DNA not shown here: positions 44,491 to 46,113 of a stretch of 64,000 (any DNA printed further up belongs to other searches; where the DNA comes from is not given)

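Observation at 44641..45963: Phosphohexomutase-family paralog with every catalytic motif mutated: likely pseudoenzyme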

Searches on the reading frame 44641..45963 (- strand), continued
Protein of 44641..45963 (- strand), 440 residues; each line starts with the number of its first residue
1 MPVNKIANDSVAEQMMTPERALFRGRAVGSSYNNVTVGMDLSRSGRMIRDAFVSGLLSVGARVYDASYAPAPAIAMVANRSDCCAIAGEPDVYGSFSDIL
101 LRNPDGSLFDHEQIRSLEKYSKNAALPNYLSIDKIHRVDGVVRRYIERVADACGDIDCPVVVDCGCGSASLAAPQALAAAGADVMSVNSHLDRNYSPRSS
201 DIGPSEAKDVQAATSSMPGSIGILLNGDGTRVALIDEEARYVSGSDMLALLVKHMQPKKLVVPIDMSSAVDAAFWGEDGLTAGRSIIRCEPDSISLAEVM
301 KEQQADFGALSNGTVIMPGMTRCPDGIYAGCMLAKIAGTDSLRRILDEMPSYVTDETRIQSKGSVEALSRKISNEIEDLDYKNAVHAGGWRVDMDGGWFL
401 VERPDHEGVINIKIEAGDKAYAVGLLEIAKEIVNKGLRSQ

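Call 48: list_cluster_members(proteins=[P0323, P0326, P0325, P0322, P0015, P0008, P0023, P0330])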
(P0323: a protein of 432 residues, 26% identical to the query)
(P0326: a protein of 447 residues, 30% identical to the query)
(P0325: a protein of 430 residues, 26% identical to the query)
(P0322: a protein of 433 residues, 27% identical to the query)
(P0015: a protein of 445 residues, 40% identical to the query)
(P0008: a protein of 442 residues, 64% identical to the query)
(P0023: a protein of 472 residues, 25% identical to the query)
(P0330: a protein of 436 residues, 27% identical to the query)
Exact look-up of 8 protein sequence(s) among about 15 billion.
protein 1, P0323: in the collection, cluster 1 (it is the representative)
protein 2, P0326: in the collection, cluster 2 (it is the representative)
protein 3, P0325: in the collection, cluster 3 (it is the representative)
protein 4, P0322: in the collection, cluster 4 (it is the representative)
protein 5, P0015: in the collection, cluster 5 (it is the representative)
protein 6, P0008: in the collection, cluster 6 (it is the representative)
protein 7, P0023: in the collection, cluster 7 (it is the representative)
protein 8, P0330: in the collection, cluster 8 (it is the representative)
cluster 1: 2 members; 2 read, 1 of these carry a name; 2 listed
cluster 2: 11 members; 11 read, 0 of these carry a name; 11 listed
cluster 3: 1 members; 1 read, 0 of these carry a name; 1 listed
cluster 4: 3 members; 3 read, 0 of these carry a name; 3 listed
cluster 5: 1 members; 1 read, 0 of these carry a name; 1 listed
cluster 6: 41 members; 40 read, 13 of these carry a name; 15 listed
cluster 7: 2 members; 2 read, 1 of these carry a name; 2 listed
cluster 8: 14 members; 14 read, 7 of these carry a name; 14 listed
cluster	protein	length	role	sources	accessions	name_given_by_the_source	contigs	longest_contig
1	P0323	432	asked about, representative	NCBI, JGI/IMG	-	phosphoglucosamine mutase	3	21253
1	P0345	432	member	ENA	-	-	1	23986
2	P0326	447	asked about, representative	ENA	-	-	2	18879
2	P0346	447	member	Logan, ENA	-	-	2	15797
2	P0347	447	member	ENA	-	-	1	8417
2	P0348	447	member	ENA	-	-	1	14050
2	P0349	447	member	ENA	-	-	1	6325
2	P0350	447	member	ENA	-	-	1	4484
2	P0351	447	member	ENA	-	-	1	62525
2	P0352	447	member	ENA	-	-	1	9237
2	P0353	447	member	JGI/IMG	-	-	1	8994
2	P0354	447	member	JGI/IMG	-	-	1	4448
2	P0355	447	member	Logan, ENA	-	-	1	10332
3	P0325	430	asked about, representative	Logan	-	-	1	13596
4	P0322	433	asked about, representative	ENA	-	-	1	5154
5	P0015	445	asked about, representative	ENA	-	-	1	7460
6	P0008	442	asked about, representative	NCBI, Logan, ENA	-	-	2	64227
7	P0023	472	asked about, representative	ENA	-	-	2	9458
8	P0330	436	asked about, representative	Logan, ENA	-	-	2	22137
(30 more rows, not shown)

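Call 49: find_encoding_contigs(protein=P0323, flank=8000, max_places=1)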
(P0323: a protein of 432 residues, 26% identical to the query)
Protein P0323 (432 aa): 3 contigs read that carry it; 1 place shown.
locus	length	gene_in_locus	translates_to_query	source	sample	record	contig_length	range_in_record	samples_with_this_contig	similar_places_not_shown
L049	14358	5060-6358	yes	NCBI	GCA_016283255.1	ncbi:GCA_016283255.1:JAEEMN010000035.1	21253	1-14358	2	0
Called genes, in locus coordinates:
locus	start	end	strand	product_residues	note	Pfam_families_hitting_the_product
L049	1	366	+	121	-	?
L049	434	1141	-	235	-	PF00702:Hydrolase, PF13419:HAD_2, PF13242:Hydrolase_like (weak)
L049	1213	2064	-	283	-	PF22025:ThiI_fer, PF02926:THUMP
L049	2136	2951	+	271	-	PF01925:TauE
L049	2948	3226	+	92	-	-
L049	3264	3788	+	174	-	PF00156:Pribosyltran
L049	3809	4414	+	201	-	-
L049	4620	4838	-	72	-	-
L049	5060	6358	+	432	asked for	PF02878:PGM_PMM_I (weak), PF02880:PGM_PMM_III (weak)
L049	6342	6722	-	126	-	PF14464:Prok-JAB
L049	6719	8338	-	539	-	PF00459:Inositol_P, PF01513:NAD_kinase, PF20143:NAD_kinase_C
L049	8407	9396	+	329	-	PF01269:Fibrillarin, PF00293:NUDIX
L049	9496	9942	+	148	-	PF08069:Ribosomal_S13_N, PF00312:Ribosomal_S15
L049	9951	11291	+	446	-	PF01368:DHH, PF02272:DHHA1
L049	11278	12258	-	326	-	PF00814:TsaD, PF22521:HypF_C_2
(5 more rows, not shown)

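Call 50: find_encoding_contigs(protein=P0326, flank=8000, max_places=1)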
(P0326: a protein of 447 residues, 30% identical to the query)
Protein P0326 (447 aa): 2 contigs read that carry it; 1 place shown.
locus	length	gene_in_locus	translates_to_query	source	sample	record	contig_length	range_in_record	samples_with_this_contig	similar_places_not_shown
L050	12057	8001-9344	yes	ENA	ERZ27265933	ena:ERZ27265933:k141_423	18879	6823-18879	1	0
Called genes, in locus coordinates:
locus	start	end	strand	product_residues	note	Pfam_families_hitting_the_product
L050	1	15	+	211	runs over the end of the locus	PF04832:SOUL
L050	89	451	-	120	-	PF19638:DUF6141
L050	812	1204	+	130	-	-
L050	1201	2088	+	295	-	PF00106:adh_short, PF01370:Epimerase (weak), PF08659:KR (weak), PF13561:adh_short_C2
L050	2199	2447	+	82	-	-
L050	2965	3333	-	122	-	PF12802:MarR_2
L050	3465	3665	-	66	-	-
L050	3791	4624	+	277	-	PF25231:DUF7847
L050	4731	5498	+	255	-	-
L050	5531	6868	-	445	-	PF01663:Phosphodiest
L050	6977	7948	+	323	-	PF01507:PAPS_reduct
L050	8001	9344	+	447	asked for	PF02878:PGM_PMM_I, PF02879:PGM_PMM_II, PF02880:PGM_PMM_III, PF00408:PGM_PMM_IV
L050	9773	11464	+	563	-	PF16927:HisKA_7TM, PF08448:PAS_4 (weak), PF00512:HisKA (faint), PF02518:HATPase_c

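Call 55: list_cluster_members(proteins=[P0174, P0176, P0180, P0181, P0184, P0186, P0192, P0194, P0196, P0215])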
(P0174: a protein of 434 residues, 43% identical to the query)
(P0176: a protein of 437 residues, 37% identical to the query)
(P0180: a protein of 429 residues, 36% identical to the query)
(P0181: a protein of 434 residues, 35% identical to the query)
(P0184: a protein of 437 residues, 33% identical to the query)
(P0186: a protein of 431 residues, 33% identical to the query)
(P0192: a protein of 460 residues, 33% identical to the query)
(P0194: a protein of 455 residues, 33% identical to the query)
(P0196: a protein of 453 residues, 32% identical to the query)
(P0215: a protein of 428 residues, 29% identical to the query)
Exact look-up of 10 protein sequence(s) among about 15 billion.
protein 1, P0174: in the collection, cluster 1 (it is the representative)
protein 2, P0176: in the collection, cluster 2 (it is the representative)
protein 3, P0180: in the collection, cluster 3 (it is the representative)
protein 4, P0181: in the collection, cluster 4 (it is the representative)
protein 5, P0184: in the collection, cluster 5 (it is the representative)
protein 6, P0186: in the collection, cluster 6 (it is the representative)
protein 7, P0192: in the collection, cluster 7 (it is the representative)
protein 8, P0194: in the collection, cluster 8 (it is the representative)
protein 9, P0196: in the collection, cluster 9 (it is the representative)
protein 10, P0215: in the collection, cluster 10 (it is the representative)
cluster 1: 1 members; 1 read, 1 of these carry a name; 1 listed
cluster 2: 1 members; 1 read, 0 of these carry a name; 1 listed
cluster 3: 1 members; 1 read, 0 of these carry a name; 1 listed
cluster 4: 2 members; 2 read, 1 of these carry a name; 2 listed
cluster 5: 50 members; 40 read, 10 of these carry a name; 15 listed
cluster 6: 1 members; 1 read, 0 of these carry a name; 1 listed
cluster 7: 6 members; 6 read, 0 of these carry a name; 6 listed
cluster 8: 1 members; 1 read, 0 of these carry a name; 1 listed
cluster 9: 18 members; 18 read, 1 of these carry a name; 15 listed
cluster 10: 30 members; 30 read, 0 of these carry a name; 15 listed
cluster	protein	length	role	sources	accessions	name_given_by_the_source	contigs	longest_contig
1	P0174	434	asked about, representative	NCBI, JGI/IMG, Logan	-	phosphoglucosamine mutase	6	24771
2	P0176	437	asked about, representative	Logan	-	-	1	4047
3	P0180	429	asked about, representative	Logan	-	-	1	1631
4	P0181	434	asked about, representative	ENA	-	-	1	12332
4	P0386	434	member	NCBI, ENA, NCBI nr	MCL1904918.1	MAG: hypothetical protein FWG19_02190 [Methanomassiliicoccaceae archaeon] | hypothetical protein [Methanomassiliicoccaceae archaeon]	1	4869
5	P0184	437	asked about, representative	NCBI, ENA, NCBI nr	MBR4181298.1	MAG: hypothetical protein IKQ57_04090 [Candidatus Methanomethylophilaceae archaeon] | hypothetical protein [Candidatus Methanomethylophilaceae archaeon]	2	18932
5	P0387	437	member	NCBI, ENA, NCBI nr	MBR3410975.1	MAG: hypothetical protein IKG94_09445 [Candidatus Methanomethylophilaceae archaeon] | hypothetical protein [Candidatus Methanomethylophilaceae archaeon]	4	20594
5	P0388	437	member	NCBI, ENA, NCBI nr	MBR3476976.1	MAG: hypothetical protein IKH39_07490 [Candidatus Methanomethylophilaceae archaeon] | hypothetical protein [Candidatus Methanomethylophilaceae archaeon]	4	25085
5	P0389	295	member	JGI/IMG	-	phosphomannomutase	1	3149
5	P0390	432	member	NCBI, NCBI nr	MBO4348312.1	MAG: hypothetical protein J5812_01940, partial [Candidatus Methanomethylophilaceae ... | hypothetical protein [Candidatus Methanomethylophilaceae archaeon]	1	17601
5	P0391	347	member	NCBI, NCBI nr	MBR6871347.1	MAG: hypothetical protein IKM91_07005, partial [Candidatus Methanomethylophilaceae ... | hypothetical protein [Candidatus Methanomethylophilaceae archaeon]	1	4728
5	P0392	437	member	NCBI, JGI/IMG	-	phosphoglucosamine mutase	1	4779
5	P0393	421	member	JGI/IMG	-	phosphoglucosamine mutase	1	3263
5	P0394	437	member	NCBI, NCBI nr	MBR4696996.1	MAG: hypothetical protein IKP18_00955 [Candidatus Methanomethylophilaceae archaeon] | hypothetical protein [Candidatus Methanomethylophilaceae archaeon]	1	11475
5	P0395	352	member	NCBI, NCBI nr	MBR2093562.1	MAG: hypothetical protein IJ904_05945 [Candidatus Methanomethylophilaceae archaeon] | hypothetical protein [Candidatus Methanomethylophilaceae archaeon]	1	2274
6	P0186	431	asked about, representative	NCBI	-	-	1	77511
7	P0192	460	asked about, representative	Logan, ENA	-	-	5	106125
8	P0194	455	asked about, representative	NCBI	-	-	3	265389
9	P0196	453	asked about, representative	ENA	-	-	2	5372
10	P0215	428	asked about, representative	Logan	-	-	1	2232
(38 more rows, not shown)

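Call 56: find_encoding_contigs(protein=P0181, flank=8000, max_places=1)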
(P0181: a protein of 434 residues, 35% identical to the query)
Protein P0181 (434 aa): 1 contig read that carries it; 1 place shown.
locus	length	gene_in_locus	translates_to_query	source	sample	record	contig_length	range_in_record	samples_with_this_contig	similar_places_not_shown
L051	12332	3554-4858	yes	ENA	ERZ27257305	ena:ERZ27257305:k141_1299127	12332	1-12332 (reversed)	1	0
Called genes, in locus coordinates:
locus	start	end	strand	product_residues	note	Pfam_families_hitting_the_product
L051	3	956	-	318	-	?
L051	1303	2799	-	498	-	PF07804:HipA_C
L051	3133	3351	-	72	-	-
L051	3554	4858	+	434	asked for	PF02878:PGM_PMM_I, PF02879:PGM_PMM_II, PF02880:PGM_PMM_III, PF00408:PGM_PMM_IV (faint)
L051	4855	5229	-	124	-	PF14464:Prok-JAB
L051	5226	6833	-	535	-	PF00459:Inositol_P, PF01513:NAD_kinase, PF20143:NAD_kinase_C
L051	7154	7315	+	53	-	-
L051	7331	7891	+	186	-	-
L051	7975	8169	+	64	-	PF02597:ThiS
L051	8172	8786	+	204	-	PF00899:ThiF, PF03721:UDPG_MGDP_dh_N (faint)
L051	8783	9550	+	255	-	PF05690:ThiG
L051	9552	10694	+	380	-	PF04055:Radical_SAM, PF06968:BATS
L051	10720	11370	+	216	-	PF02581:TMP-TENI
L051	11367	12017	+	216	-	PF01269:Fibrillarin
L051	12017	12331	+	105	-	?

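Call 63: search_protein_families(library=ncbifam, proteins=[P0181, P0323, P0184, P0196], max_evalue=0.00001)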
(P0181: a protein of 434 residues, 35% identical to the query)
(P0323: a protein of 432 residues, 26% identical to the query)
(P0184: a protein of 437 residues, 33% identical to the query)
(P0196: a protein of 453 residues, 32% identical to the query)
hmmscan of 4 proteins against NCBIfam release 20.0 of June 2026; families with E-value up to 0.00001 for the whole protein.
P0181 (434 aa): 5 families
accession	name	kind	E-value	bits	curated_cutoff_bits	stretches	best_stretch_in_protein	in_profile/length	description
TIGR03990.1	Arch_GlmM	equivalog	5.6e-108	361.7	439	1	1-427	1-442/444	phosphoglucosamine mutase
TIGR01455.1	glmM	equivalog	1.6e-59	201.8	447.55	1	4-425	1-436/442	phosphoglucosamine mutase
NF046027.1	PhglucPhmanMutPgmG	equivalog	3.9e-42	144.5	600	1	9-431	15-453/460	phosphoglucomutase/phosphomannomutase PgmG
NF007088.0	PRK09542.1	equivalog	6.9e-35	120.9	618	1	6-426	14-450/456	phosphomannomutase/phosphoglucomutase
NF011943.0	PRK15414.1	subfamily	2.2e-19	69.8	801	1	2-417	5-441/456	phosphomannomutase CpsG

P0323 (432 aa): 3 families
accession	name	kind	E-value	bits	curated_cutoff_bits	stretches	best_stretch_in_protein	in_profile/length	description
TIGR03990.1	Arch_GlmM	equivalog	1.8e-34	119.4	439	1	10-421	10-441/444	phosphoglucosamine mutase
TIGR01455.1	glmM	equivalog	4.8e-27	94.7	447.55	1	15-403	13-429/442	phosphoglucosamine mutase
NF046027.1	PhglucPhmanMutPgmG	equivalog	3.5e-13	49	600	1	33-412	44-438/460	phosphoglucomutase/phosphomannomutase PgmG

P0184 (437 aa): 4 families
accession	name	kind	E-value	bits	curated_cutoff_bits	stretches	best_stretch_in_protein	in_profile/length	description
TIGR03990.1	Arch_GlmM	equivalog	3.7e-47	161.2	439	1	12-429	12-443/444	phosphoglucosamine mutase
TIGR01455.1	glmM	equivalog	1.2e-26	93.5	447.55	1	17-348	15-365/442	phosphoglucosamine mutase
NF046027.1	PhglucPhmanMutPgmG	equivalog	1.7e-22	79.7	600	1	24-427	30-447/460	phosphoglucomutase/phosphomannomutase PgmG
NF007088.0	PRK09542.1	equivalog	1.3e-13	50.8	618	1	31-257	44-274/456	phosphomannomutase/phosphoglucomutase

P0196 (453 aa): 4 families
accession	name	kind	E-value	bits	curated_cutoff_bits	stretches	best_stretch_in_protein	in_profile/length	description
TIGR03990.1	Arch_GlmM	equivalog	7.4e-35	120.7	439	1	14-387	14-389/444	phosphoglucosamine mutase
TIGR01455.1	glmM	equivalog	3.6e-20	72.1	447.55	1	15-258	17-267/442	phosphoglucosamine mutase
NF046027.1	PhglucPhmanMutPgmG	equivalog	4.8e-15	55.2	600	1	33-233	44-244/460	phosphoglucomutase/phosphomannomutase PgmG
NF007088.0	PRK09542.1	equivalog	6.5e-10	38.6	618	1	27-230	39-246/456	phosphomannomutase/phosphoglucomutase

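Call 76: list_cluster_members(proteins=[P0210, P0212, P0216, P0217, P0219, P0225, P0227, P0221, P0234, P0223])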
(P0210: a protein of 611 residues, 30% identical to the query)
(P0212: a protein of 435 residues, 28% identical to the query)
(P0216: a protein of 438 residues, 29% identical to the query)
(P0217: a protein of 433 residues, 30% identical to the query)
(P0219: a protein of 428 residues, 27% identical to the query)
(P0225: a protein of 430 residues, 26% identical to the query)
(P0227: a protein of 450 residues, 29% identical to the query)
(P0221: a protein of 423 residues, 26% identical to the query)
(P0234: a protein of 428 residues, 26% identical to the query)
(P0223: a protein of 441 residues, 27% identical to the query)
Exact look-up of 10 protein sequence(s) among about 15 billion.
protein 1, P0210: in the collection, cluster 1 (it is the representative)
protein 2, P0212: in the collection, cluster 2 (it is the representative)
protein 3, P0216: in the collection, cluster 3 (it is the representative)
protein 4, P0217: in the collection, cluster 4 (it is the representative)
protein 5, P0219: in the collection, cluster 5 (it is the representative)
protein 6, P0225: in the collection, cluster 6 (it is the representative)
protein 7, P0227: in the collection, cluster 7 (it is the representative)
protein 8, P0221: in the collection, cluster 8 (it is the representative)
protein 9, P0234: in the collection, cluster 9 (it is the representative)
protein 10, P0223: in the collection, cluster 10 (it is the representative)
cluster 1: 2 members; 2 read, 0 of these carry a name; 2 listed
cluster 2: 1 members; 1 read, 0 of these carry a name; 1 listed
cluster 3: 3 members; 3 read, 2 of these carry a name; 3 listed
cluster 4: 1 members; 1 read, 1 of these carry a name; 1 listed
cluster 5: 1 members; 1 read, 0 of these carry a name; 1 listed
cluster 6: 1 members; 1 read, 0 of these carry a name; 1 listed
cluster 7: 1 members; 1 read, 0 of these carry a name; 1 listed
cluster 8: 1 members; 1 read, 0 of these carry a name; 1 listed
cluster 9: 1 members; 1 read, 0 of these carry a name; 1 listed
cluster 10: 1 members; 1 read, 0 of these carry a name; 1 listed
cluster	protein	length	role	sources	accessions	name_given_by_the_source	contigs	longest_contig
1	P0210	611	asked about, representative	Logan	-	-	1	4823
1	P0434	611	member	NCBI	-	-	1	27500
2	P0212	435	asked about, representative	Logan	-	-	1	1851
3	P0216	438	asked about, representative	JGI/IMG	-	phosphoglucosamine mutase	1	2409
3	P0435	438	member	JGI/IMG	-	phosphoglucosamine mutase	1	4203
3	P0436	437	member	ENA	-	-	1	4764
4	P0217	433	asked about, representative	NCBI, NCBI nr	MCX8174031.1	MAG: phosphoglucosamine mutase [Thermoplasmata archaeon] | phosphoglucosamine mutase [Thermoplasmata archaeon]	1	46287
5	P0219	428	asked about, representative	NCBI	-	-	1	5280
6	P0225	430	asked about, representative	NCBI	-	-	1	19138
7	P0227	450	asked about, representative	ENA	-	-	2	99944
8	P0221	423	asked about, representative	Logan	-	-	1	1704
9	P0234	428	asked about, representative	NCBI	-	-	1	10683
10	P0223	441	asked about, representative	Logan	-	-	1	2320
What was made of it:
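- Tried and rejected: A cluster look-up of ten nearest canonical representatives gave one 'Thermoplasmata archaeon' and no Methanomassiliicoccales name (call 76).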
